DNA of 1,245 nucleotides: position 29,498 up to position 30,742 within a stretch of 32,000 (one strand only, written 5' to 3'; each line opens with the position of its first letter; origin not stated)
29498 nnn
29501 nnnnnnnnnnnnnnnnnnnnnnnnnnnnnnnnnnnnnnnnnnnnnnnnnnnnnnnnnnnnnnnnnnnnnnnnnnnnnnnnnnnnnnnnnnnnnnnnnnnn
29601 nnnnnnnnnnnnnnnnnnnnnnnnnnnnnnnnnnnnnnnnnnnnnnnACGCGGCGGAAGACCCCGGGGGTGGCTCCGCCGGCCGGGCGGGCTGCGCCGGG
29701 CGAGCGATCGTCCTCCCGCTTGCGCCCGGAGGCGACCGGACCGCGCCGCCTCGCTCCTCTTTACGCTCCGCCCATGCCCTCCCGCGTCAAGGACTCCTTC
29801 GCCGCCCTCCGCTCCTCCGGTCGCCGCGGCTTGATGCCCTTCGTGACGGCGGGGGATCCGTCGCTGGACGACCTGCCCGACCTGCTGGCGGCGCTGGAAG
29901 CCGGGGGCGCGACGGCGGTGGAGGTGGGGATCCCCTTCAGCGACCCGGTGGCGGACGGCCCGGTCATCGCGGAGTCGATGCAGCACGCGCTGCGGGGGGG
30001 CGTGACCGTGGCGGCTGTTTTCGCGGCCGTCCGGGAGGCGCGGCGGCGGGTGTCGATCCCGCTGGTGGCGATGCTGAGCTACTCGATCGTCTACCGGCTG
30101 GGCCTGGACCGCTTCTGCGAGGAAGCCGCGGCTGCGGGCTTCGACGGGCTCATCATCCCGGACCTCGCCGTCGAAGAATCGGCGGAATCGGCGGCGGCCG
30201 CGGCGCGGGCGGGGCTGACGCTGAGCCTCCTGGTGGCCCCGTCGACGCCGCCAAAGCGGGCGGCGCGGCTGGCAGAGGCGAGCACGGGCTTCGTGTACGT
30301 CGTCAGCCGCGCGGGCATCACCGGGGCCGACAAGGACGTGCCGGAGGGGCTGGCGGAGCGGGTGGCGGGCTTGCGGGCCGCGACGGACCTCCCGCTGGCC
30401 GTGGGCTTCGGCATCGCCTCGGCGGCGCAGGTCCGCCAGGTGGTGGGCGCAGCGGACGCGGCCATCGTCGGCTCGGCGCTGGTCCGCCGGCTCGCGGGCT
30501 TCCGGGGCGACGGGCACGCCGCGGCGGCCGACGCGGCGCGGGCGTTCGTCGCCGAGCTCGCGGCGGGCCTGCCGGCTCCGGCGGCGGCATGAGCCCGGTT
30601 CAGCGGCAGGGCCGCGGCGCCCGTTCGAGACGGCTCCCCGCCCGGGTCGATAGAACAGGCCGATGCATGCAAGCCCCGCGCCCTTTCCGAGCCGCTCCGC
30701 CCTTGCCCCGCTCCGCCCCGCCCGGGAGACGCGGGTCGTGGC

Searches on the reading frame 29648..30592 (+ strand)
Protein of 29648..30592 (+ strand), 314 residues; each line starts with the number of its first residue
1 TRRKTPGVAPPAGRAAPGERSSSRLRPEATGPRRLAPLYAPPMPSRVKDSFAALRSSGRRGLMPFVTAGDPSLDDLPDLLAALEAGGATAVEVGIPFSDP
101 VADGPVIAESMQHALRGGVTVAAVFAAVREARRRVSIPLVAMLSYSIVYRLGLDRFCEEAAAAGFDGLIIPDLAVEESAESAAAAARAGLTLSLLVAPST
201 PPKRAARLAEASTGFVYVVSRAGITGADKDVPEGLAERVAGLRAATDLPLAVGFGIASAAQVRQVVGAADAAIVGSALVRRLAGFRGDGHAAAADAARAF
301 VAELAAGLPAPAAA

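Call 60: search_protein_families(library=pfam, proteins=[window:29648-30592:+], max_evalue=0.00001)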
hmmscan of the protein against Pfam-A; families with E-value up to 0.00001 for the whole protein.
window:29648-30592:+ (314 aa): 1 family
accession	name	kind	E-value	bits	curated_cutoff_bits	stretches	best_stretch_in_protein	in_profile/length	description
PF00290.26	Trp_syntA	-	1e-74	251.2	27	1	51-302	1-252/259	Tryptophan synthase alpha chain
